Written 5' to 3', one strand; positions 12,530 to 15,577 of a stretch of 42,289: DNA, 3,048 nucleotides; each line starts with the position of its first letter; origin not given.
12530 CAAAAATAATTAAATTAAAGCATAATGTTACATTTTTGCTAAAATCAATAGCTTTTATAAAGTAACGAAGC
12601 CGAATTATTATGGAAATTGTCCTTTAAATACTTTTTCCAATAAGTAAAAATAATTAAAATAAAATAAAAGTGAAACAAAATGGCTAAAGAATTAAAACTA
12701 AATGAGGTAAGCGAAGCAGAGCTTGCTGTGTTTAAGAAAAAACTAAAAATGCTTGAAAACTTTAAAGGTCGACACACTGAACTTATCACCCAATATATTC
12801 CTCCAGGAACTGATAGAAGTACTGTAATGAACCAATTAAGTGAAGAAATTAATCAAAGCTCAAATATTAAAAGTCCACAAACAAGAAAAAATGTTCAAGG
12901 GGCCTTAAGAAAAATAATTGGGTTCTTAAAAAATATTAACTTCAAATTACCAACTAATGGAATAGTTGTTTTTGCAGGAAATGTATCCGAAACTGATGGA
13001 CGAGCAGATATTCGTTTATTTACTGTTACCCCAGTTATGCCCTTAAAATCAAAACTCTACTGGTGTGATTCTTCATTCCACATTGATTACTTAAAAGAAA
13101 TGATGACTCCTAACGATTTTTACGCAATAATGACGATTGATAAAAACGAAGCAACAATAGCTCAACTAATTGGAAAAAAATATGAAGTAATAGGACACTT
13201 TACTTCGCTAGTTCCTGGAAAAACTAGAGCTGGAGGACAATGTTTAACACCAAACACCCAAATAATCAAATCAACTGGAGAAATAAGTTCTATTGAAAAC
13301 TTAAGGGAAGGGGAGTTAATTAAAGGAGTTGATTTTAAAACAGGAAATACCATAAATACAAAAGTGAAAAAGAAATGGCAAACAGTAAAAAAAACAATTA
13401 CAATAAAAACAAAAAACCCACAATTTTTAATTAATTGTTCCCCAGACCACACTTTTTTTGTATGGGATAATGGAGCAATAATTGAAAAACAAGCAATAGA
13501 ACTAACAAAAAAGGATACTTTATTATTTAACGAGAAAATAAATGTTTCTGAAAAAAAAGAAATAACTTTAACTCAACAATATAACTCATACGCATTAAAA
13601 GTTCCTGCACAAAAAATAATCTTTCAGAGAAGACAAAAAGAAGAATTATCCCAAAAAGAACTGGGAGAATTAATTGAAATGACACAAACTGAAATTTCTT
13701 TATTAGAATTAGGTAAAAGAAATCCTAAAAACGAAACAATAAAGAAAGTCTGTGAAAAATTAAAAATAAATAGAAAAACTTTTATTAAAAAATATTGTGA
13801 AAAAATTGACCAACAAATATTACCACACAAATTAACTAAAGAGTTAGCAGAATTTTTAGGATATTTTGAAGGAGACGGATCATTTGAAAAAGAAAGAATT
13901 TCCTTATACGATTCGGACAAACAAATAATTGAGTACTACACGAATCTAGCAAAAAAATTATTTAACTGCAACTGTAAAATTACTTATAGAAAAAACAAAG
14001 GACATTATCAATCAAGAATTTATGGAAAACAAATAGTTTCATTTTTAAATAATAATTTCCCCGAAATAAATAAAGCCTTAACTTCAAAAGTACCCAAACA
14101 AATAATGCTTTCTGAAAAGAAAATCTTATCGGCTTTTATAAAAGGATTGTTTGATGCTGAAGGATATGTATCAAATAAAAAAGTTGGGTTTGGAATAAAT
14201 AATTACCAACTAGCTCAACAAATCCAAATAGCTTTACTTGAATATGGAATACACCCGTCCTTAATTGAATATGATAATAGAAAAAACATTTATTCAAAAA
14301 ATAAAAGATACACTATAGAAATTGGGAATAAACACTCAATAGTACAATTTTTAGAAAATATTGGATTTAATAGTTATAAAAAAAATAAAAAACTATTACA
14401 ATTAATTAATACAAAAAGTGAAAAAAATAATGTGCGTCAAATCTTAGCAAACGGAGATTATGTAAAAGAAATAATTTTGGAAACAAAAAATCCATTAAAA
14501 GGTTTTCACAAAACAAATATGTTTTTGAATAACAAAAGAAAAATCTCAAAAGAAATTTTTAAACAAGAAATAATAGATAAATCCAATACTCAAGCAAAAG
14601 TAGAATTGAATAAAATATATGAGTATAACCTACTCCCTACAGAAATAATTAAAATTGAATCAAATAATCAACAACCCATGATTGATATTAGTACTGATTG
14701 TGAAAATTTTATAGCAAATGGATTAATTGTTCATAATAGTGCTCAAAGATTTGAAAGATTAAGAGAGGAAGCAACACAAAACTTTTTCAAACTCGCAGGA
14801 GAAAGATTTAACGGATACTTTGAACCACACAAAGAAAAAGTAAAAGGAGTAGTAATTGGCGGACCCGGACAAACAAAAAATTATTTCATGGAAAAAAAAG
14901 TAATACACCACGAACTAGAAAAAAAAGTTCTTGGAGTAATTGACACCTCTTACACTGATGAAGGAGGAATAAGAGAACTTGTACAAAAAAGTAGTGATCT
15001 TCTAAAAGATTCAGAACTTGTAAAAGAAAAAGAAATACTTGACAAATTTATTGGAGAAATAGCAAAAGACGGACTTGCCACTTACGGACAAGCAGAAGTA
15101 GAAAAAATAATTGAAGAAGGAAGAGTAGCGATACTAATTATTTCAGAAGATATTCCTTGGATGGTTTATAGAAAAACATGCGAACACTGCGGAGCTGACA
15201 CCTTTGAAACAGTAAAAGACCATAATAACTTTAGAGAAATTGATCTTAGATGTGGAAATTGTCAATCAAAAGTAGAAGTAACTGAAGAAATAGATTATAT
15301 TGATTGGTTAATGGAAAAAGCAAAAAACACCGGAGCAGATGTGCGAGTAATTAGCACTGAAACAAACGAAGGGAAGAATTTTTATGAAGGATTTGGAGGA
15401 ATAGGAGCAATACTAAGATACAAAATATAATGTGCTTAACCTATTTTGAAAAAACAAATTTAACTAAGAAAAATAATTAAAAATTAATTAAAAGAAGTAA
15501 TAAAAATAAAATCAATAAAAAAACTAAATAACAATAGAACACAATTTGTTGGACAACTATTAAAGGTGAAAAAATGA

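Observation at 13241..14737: Intein splits the universal GGQ motif of release factor aRF1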

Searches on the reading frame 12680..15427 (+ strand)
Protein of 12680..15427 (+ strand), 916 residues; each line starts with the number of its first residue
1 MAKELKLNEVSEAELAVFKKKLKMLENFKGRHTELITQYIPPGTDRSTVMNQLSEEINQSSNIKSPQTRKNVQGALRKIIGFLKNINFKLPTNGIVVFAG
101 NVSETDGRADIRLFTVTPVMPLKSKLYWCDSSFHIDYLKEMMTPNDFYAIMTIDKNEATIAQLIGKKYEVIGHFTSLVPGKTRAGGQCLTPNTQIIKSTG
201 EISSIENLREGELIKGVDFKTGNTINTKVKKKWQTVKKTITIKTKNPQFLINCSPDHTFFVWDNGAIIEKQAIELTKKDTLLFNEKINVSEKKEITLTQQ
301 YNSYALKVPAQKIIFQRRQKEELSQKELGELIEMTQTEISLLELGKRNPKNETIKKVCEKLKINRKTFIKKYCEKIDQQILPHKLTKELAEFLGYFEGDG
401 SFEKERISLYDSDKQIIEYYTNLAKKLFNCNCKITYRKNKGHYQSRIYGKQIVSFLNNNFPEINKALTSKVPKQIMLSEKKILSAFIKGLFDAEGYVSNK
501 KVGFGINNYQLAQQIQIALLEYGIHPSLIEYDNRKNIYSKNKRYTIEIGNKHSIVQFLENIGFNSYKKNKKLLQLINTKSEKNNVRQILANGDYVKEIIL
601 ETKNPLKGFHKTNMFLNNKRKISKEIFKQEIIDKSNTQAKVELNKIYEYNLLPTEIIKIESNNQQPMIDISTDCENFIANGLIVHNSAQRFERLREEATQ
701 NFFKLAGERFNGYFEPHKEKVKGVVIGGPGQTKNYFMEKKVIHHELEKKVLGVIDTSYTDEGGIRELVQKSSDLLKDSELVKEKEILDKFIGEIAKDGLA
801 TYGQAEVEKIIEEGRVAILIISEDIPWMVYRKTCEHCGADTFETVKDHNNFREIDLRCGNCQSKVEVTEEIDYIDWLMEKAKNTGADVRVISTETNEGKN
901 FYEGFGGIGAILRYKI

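Call 4: search_protein_families(library=pfam, proteins=[window:12680-15427:+], max_evalue=0.1)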
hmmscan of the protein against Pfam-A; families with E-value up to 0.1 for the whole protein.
window:12680-15427:+ (916 aa): 15 families
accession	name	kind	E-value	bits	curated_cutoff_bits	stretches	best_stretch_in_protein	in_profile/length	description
PF03464.20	eRF1_2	-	7.4e-31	107.7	27.1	2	686-777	41-133/133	eRF1 domain 2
PF03465.20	eRF1_3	-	1.8e-25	89.9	25.8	1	781-916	2-106/106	eRF1 domain 3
PF14528.11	LAGLIDADG_3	-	3e-22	79.1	22.5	2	484-562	4-82/82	LAGLIDADG-like domain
PF14890.11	Intein_splicing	-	8.4e-14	52.1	35.8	1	200-686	7-155/155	Intein splicing domain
PF03463.20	eRF1_1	-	7.9e-11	42.5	23.8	1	22-142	4-123/123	eRF1 domain 1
PF01381.28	HTH_3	-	2.8e-09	37.3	23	1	316-364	3-51/55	Helix-turn-helix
PF12844.13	HTH_19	-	2.6e-07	30.9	30.2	1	318-372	8-62/64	Helix-turn-helix domain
PF13560.12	HTH_31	-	0.00013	22.6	27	1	316-361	8-54/64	Helix-turn-helix domain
PF14527.11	LAGLIDADG_WhiA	-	0.00014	22.4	23.2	1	484-562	2-75/93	WhiA LAGLIDADG-like domain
PF01079.26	Hint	-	0.0013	18.8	29.7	1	185-289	10-110/213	Hint module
PF18854.6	baeRF_family10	-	0.004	17.9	27.1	0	687-756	60-125/143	Bacterial archaeo-eukaryotic release factor family 10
PF18859.6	acVLRF1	-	0.0073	17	27.1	1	687-756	43-109/130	Actinobacteria/chloroflexi VLRF1 release factor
PF13744.12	HTH_37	-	0.0075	16.5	27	1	303-346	12-55/80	Helix-turn-helix domain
PF05204.19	Hom_end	-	0.038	14.5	21.1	0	470-501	1-32/110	Homing endonuclease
PF08517.17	AXH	-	0.097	13.6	33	0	194-265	6-85/116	Ataxin-1 and HBP1 module (AXH)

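Call 5: search_protein_families(library=ncbifam, proteins=[window:12680-15427:+], max_evalue=0.1)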
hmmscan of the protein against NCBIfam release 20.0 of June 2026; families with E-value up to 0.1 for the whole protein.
window:12680-15427:+ (916 aa): 19 families
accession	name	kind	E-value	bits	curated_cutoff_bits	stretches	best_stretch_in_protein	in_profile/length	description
TIGR03676.1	aRF1_eRF1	equivalog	8.2e-130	433.2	234.7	2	687-916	174-403/403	peptide chain release factor aRF-1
NF011287.0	PRK14698.1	equivalog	1e-16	60.1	1238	1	359-692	367-675/1017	V-type ATP synthase subunit A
NF038098.1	GyrA_w_intein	exception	5.4e-15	54.4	1850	1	355-696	207-547/1232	intein-containing DNA gyrase subunit A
NF038136.1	rSAM_Rv_intein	exception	6.3e-13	48.4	700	1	183-688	71-336/574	intein-containing Rv2578c family radical SAM protein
NF005852.0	PRK07773.1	equivalog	3.2e-11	42.2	780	1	384-688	503-828/886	replicative DNA helicase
NF011418.0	PRK14845.1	equivalog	2.4e-09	35.6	756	2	228-606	82-341/1049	translation initiation factor IF-2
TIGR01445.1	intein_Nterm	domain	1.9e-06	28.7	24.5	1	188-261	1-83/83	intein N-terminal splicing region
NF041951.1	phage_RstR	subfamily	1.5e-05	25.2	80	1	313-370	6-63/108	RstR family transcriptional repressor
TIGR03070.1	couple_hipB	subfamily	6.1e-05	22.9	71.65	1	314-361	7-54/58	type II toxin-antitoxin system Y4mF family antitoxin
NF052288.1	MSMEG_1130_fam_RHF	equivalog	0.00016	20.8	480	1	726-914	224-387/387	MSMEG_1130 family ribosome hibernation factor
NF007257.0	PRK09706.1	subfamily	0.0034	17.2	101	1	314-364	10-60/135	transcriptional repressor DicA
NF007408.0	PRK09943.1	equivalog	0.0037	16.9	211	1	312-370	10-68/185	HTH-type transcriptional regulator PuuR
NF041197.2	CxxC_Se_CxxC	equivalog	0.0051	16.9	40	1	834-880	1-43/53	dual CXXC motif small (seleno)protein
TIGR02937.1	sigma70-ECF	superfamily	0.014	15.1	42.9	1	309-340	120-151/165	sigma-70 family RNA polymerase sigma factor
TIGR02700.1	flavo_MJ0208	hypoth_equivalog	0.017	14.4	251.35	0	806-863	122-184/234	dihydromethanopterin reductase (acceptor)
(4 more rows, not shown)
